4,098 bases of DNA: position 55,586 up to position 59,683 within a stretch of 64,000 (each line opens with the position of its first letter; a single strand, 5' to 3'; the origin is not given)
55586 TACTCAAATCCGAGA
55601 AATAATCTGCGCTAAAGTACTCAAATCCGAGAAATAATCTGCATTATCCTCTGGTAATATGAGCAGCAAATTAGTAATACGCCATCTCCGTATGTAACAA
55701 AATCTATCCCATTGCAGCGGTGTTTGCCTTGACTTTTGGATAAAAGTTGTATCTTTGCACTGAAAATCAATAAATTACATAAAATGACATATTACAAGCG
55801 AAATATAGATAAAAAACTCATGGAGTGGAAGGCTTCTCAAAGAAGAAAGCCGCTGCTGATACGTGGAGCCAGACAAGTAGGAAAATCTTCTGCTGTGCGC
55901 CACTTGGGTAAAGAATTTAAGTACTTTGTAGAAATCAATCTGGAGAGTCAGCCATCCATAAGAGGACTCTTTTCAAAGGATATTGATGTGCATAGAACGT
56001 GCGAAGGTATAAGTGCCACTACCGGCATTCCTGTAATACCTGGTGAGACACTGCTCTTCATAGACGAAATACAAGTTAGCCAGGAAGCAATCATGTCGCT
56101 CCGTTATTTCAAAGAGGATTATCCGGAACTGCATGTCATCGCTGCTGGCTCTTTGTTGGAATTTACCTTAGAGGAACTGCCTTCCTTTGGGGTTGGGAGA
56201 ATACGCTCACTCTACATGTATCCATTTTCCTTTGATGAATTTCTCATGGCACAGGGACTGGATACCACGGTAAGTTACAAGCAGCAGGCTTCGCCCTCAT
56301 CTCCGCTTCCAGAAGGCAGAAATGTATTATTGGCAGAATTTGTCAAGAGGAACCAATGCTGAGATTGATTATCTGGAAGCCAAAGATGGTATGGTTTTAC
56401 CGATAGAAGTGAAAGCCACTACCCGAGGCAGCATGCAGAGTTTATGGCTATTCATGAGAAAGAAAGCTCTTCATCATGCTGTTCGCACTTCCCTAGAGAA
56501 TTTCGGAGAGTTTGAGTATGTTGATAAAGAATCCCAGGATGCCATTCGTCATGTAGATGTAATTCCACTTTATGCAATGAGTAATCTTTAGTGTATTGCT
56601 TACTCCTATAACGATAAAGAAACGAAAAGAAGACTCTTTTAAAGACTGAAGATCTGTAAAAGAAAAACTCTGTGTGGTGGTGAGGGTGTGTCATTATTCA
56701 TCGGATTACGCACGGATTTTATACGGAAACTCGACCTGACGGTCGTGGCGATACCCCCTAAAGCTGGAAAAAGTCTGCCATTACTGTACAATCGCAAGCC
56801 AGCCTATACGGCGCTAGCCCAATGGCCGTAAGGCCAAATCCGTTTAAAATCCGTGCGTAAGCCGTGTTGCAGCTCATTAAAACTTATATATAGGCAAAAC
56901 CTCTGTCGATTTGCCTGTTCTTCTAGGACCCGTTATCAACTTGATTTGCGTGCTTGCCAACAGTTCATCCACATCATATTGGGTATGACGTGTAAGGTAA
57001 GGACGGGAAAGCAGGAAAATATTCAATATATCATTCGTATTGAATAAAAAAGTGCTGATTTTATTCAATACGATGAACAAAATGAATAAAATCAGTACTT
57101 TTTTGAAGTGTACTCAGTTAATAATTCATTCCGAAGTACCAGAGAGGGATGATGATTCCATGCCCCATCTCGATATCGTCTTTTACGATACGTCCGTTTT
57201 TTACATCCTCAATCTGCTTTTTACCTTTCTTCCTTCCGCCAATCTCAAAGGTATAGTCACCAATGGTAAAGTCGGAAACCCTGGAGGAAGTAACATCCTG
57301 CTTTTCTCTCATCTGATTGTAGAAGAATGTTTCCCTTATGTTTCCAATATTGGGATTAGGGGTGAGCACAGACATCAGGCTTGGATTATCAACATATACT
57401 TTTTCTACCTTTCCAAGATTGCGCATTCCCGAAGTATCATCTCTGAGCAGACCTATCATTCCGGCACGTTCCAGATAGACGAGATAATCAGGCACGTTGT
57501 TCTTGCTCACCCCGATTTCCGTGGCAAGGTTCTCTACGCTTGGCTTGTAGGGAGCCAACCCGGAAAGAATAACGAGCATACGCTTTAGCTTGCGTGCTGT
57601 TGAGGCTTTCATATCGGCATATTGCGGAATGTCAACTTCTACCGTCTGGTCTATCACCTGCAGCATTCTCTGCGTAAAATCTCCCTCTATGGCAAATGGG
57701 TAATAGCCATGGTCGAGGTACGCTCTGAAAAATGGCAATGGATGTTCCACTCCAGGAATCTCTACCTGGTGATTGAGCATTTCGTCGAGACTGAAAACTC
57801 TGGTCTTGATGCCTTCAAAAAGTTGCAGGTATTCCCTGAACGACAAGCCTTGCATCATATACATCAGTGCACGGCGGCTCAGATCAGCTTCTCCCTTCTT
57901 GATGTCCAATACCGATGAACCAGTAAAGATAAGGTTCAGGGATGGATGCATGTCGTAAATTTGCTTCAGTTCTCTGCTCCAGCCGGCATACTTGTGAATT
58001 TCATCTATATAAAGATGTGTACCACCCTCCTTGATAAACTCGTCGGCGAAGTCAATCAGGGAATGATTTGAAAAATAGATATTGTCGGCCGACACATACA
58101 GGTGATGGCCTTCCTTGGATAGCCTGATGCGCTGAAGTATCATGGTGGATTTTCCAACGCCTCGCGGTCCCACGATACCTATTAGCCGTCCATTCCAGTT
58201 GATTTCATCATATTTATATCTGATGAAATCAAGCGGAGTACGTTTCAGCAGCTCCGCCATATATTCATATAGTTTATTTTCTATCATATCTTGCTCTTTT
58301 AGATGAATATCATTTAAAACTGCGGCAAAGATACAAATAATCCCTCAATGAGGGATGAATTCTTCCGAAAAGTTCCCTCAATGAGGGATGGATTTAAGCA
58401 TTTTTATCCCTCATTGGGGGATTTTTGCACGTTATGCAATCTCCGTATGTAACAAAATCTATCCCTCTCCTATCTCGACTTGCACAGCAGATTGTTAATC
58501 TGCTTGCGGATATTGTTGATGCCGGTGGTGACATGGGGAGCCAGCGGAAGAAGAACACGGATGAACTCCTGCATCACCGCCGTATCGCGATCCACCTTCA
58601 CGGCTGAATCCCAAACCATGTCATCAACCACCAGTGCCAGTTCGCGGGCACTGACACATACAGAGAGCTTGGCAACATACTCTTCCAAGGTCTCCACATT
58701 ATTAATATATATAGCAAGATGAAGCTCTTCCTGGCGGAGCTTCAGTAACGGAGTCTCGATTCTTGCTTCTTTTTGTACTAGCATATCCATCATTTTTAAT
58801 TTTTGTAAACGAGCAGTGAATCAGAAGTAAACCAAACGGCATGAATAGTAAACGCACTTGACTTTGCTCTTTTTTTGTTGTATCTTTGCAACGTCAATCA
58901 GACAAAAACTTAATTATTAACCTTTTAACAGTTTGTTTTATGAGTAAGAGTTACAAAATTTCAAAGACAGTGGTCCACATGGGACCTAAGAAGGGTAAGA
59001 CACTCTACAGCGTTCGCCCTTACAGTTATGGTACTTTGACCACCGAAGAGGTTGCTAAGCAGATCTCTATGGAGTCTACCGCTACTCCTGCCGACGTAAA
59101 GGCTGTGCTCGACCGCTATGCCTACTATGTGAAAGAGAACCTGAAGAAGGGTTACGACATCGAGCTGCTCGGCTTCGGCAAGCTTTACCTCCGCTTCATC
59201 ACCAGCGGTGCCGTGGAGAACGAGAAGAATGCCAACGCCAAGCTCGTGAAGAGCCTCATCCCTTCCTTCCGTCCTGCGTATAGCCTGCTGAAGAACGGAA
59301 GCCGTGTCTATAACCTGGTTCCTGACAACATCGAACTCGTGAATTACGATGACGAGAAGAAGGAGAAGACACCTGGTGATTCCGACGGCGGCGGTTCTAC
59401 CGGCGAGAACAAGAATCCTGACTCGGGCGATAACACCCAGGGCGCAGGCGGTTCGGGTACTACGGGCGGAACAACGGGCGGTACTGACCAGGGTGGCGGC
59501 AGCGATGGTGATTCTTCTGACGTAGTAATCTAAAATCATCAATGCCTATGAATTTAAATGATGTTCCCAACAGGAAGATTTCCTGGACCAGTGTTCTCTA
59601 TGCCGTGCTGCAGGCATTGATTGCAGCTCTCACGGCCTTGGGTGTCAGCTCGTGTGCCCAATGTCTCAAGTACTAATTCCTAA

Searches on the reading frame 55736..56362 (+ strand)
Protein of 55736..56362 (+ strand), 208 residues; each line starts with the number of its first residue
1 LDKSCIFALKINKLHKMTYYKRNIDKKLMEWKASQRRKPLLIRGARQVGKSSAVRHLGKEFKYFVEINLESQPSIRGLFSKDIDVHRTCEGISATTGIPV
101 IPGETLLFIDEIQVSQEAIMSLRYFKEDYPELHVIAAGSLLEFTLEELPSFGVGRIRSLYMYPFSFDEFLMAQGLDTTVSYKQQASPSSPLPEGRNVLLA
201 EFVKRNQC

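Call 10: search_protein_families(library=pfam, proteins=[window:55736-56362:+])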
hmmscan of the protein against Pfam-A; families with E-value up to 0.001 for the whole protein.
window:55736-56362:+ (208 aa): 1 family
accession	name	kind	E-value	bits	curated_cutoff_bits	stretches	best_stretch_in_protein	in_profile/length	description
PF13173.12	AAA_14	-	3.1e-23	82.6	27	1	37-170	2-129/129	AAA domain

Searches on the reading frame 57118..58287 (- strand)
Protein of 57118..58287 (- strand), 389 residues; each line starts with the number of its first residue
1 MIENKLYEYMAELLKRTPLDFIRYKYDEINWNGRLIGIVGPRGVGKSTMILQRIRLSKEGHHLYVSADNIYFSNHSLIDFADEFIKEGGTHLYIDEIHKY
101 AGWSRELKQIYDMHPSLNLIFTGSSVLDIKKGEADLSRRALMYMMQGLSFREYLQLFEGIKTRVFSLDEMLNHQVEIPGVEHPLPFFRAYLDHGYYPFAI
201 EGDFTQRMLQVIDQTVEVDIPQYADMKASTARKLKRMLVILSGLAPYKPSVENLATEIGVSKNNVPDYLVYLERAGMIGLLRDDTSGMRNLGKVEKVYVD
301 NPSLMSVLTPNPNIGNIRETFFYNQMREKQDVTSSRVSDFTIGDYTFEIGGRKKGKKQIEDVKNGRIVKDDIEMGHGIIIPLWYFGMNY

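Call 10: search_protein_families(library=pfam, proteins=[window:57118-58287:-])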
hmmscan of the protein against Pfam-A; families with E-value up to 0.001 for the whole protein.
window:57118-58287:- (389 aa): 2 families
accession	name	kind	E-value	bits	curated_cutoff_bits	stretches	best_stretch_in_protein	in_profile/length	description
PF13173.12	AAA_14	-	3.2e-26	92.3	27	1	34-154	3-129/129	AAA domain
PF13635.12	DUF4143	-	4.3e-07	30.3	28.1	1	218-332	2-124/160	Domain of unknown function (DUF4143)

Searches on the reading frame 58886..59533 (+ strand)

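Call 29: search_protein_families(library=pfam, proteins=[window:58886-59533:+])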
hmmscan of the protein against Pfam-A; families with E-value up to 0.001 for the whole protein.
window:58886-59533:+ (215 aa): 2 families
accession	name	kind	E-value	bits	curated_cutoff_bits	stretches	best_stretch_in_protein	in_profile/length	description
PF18291.6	HU-HIG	-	5.6e-16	59.2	26.2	1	19-137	1-117/125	HU domain fused to wHTH, Ig, or Glycine-rich motif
PF00216.26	Bac_DNA_binding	-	1.2e-07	32.3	22.4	1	52-134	2-85/90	Bacterial DNA-binding protein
